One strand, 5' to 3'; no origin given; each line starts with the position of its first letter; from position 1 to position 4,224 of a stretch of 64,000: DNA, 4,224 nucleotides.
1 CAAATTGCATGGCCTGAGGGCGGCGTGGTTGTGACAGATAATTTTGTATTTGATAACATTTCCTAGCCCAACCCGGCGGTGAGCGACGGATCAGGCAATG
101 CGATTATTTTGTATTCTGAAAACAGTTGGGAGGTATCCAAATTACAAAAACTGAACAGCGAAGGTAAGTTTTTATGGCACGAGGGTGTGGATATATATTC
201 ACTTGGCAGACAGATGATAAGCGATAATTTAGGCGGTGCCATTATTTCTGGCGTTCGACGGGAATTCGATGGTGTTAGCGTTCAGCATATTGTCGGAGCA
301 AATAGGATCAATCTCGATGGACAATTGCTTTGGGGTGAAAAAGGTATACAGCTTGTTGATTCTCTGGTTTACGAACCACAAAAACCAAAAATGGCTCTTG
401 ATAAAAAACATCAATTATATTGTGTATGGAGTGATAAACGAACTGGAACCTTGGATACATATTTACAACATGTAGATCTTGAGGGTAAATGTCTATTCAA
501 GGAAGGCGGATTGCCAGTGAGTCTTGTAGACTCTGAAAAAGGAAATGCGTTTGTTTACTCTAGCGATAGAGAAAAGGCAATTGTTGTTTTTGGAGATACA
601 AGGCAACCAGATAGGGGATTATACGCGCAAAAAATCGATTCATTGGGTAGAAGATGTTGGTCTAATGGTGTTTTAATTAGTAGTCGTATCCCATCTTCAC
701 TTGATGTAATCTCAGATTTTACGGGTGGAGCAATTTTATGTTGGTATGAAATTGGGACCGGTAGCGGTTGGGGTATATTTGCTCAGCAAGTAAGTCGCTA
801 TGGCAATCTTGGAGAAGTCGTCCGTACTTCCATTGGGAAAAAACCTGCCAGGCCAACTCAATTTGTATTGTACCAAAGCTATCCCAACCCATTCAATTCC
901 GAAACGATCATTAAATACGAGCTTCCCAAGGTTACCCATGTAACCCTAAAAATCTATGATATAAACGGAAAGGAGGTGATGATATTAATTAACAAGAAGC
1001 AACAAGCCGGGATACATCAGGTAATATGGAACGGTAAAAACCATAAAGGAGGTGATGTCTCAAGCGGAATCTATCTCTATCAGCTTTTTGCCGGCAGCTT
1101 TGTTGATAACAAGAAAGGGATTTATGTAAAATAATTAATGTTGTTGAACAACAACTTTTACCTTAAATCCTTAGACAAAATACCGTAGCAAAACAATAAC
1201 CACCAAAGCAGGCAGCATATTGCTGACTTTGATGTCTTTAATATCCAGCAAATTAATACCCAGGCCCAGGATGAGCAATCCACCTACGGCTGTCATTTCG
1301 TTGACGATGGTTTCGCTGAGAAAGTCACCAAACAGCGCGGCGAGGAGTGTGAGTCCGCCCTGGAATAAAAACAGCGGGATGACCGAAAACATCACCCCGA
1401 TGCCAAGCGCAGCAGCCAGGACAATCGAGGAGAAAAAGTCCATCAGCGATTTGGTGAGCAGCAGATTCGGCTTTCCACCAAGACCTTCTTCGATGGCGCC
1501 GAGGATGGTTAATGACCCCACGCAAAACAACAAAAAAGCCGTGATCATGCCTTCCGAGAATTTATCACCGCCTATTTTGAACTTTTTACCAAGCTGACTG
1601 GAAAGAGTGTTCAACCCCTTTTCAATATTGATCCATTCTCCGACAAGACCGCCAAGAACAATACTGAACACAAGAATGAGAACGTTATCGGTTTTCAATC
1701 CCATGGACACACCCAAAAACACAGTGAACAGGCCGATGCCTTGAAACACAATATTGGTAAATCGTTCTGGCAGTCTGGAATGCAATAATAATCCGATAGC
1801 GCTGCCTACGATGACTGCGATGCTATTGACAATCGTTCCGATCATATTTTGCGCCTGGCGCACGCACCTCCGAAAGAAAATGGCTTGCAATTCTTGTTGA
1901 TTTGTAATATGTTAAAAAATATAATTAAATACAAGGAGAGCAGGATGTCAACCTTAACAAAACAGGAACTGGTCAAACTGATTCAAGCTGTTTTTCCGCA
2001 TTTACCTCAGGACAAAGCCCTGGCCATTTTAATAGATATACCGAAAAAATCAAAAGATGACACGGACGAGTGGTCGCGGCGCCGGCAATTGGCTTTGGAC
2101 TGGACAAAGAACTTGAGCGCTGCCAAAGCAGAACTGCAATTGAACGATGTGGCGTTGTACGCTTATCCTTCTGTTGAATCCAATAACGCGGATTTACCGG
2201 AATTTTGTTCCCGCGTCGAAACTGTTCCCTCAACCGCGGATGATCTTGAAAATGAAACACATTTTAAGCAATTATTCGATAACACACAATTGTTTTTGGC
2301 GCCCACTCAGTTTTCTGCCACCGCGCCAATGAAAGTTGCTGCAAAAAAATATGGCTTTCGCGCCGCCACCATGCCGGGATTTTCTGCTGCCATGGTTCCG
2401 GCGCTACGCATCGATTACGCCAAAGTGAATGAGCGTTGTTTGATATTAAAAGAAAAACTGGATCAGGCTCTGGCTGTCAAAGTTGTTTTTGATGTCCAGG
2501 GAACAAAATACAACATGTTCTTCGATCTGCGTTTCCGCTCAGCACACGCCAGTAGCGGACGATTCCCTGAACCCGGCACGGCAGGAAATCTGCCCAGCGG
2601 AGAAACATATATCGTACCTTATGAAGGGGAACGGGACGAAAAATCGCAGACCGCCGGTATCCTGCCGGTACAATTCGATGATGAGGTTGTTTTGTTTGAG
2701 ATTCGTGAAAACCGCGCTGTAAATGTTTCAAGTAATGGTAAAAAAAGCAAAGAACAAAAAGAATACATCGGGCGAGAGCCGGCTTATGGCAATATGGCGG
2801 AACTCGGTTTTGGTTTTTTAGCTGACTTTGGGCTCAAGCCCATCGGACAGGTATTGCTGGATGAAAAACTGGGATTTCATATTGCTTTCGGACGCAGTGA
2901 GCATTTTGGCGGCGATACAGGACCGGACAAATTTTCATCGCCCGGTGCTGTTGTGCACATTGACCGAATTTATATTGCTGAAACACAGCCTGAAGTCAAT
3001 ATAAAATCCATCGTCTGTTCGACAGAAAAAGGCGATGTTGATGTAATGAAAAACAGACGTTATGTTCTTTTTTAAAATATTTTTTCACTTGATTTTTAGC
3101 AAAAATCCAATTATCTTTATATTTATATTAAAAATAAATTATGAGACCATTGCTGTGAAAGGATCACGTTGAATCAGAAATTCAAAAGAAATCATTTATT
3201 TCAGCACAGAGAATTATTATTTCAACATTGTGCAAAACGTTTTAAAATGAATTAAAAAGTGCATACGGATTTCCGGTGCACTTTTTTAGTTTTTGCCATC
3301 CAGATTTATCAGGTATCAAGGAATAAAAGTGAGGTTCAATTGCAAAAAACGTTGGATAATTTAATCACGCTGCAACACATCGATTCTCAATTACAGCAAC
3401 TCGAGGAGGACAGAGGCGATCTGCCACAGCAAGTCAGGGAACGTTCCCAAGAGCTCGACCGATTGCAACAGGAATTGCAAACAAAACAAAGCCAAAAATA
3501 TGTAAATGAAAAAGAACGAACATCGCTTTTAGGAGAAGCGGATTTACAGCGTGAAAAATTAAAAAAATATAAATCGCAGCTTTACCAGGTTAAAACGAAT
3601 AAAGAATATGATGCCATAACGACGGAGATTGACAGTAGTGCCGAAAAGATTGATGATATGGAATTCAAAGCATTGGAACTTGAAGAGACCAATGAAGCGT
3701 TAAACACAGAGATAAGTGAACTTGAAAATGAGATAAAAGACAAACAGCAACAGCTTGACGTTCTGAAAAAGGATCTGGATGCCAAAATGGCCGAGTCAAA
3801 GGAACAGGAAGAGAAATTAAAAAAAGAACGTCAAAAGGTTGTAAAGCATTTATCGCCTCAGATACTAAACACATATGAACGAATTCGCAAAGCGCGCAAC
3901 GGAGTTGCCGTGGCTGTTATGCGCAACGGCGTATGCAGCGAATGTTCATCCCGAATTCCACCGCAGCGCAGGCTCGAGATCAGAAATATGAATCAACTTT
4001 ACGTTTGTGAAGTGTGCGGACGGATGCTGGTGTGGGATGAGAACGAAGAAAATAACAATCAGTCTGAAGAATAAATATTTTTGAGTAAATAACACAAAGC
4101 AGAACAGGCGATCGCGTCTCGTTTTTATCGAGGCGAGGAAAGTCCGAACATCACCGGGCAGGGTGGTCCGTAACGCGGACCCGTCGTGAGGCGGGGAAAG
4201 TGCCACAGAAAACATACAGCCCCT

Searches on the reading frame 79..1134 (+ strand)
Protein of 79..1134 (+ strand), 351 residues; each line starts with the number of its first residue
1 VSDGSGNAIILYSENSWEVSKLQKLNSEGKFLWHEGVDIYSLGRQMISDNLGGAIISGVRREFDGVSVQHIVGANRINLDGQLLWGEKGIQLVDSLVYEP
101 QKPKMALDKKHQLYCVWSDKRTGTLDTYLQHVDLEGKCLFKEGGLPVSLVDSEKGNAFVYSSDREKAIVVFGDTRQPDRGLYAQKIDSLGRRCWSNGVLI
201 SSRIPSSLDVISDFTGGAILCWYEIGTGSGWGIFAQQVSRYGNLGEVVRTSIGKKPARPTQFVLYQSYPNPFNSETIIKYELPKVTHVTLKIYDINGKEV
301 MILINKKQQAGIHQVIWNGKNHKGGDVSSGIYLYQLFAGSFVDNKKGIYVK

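Call 34: search_protein_families(library=pfam, proteins=[window:79-1134:+])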
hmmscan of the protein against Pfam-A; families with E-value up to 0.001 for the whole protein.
window:79-1134:+ (351 aa): 2 families
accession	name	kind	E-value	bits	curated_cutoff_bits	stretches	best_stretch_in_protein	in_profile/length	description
PF13860.13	FlgD_ig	-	7.9e-09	35.8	27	1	283-335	19-72/79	FlgD Ig-like domain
PF18962.6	Por_Secre_tail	-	1.2e-06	29.1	27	1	268-340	2-66/75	Secretion system C-terminal sorting domain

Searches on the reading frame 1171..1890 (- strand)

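Call 54: search_protein_families(library=pfam, proteins=[window:1171-1890:-])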
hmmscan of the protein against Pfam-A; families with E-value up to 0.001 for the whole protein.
window:1171-1890:- (239 aa): 1 family
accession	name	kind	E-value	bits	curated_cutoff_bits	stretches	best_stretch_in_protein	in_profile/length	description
PF04474.17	DUF554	-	4.7e-80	268.6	25.1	1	17-235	1-218/220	Protein of unknown function (DUF554)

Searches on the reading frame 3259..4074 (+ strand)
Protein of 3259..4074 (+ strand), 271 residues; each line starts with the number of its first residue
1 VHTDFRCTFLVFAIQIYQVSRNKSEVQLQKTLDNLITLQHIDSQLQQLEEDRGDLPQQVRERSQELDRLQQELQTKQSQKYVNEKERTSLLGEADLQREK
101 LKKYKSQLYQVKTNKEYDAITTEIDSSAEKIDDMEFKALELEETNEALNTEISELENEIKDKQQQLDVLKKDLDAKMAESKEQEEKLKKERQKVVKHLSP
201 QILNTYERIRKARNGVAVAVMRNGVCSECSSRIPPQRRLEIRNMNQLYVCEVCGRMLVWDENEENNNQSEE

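Call 34: search_protein_families(library=pfam, proteins=[window:3259-4074:+])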
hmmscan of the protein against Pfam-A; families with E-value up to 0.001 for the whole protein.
window:3259-4074:+ (271 aa): 4 families
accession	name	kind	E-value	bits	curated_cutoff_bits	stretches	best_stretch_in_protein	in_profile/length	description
PF24481.2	CT398_CC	-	4.3e-12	46.7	27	1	38-212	1-178/180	CT398-like coiled coil hairpin domain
PF02591.20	Zn_ribbon_9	-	8.4e-06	26.2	29.1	1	225-257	1-33/33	C4-type zinc ribbon domain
PF10234.14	Cluap1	-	0.00037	20.4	25.8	0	112-211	135-235/268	Clusterin-associated protein-1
PF10186.14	ATG14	-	0.00051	19.7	33.2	1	107-262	34-193/347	Vacuolar sorting 38 and autophagy-related subunit 14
